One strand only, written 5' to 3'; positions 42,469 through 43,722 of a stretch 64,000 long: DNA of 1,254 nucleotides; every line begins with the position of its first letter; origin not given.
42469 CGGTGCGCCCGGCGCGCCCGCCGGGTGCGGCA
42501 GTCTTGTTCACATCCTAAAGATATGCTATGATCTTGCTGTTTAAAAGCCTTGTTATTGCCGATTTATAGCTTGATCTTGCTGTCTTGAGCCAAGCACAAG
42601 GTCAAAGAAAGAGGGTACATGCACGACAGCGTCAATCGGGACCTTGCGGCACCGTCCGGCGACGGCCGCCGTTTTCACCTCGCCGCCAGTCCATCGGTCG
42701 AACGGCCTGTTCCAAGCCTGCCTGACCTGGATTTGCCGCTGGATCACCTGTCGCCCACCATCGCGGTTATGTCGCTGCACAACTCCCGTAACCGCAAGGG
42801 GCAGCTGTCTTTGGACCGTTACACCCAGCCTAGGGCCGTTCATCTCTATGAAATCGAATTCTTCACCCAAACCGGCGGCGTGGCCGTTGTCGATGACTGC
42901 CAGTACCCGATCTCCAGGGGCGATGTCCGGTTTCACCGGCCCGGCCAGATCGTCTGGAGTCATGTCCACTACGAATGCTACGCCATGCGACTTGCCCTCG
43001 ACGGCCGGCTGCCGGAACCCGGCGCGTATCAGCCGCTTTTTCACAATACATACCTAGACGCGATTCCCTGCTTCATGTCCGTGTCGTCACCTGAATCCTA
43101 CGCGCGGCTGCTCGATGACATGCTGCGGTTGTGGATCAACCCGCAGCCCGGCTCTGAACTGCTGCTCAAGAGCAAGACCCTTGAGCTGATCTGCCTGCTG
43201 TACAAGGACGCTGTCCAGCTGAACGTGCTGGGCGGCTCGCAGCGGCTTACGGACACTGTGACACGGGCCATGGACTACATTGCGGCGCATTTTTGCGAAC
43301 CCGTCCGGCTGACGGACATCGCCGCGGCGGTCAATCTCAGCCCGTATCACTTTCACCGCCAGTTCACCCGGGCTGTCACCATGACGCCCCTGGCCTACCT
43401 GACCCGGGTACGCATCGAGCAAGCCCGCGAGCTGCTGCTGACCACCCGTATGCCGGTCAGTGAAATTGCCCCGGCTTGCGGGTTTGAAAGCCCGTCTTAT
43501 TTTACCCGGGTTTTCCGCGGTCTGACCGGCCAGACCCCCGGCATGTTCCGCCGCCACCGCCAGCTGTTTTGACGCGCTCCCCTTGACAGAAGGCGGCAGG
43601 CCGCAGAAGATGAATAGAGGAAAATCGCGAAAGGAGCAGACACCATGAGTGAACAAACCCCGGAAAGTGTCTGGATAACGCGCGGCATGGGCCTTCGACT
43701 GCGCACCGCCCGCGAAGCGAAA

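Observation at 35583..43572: Compact 8-kb AraC-associated locus combining keto-sugar-type enzymes with the Fe-S reductase trio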

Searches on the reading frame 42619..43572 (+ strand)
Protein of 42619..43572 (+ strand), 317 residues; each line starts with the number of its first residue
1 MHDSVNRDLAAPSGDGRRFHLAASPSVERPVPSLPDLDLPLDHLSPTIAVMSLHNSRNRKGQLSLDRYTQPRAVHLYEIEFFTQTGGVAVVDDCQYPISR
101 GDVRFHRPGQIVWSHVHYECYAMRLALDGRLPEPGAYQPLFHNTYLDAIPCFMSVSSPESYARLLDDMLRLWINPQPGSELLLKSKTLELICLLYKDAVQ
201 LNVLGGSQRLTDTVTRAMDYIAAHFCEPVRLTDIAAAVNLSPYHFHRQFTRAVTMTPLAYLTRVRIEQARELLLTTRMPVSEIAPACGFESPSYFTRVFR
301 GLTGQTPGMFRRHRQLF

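Call 3: search_protein_families(library=pfam, proteins=[window:42619-43572:+], max_evalue=0.01)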
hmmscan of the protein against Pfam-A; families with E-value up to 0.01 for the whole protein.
window:42619-43572:+ (317 aa): 2 families
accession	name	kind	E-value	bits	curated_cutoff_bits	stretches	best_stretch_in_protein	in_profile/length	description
PF12833.13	HTH_18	-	4.1e-26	91.5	33.6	1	234-312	1-79/80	Helix-turn-helix domain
PF00165.29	HTH_AraC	-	7e-20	71.1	26.6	2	221-262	1-42/42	Bacterial regulatory helix-turn-helix proteins, AraC family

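Call 4: search_protein_families(library=ncbifam, proteins=[window:42619-43572:+], max_evalue=0.01)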
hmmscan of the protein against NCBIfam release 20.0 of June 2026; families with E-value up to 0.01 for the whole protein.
window:42619-43572:+ (317 aa): 34 families (the best 25 are shown)
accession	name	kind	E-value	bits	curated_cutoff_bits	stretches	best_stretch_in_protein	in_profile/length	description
NF047788.1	TransRegPocR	equivalog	3.4e-22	79.1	500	1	188-314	164-291/296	transcriptional regulator PocR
NF007860.0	PRK10572.1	equivalog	4.5e-19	68.4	208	1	207-314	178-285/292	arabinose operon transcriptional regulator AraC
NF047455.1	TF_Staph_AryK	equivalog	1e-18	67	850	1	181-315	125-260/759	transcriptional regulator AryK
NF010028.0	PRK13503.1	equivalog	2e-17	63.5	288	1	188-314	151-273/278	HTH-type transcriptional activator RhaS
NF006902.0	PRK09393.1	equivalog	8e-17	61.4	425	1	209-313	217-321/327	transcriptional regulator FtrA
NF041686.2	ant_diox_reg_AndR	equivalog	7.8e-16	58.6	350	1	209-308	214-315/321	anthranilate 1,2-dioxygenase regulatory protein AndR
TIGR04094.1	adjacent_YSIRK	equivalog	4.4e-14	52.2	200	1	208-311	281-383/383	YSIRK-targeted surface antigen transcriptional regulator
NF052371.1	TransRegGbdRPseu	equivalog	5.3e-14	52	480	1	216-311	229-324/365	choline metabolism transcriptional regulator GbdR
NF007693.0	PRK10371.1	equivalog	8.1e-14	51.5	253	1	193-313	179-299/309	transcriptional regulator MelR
NF010025.2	PRK13500.1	equivalog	2.4e-12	47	525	1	220-314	184-278/282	HTH-type transcriptional activator RhaR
NF010026.0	PRK13501.1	equivalog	4.5e-11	42.5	363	1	220-312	184-276/290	HTH-type transcriptional activator RhaR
NF010027.0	PRK13502.1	equivalog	5.2e-11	42.5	384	1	227-312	191-276/282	HTH-type transcriptional activator RhaR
NF049932.1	TranspRegBtr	equivalog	6.4e-11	41.5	900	1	153-314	110-266/531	bacillibactin transport transcriptional regulator Btr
NF049968.1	QhpR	equivalog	2.8e-10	39.9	250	1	208-311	181-284/284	AraC-like transcriptional regulator QhpR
NF033869.1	viru_reg_Rsp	equivalog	6.9e-10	38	400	1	213-312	148-247/701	AraC family transcriptional regulator Rsp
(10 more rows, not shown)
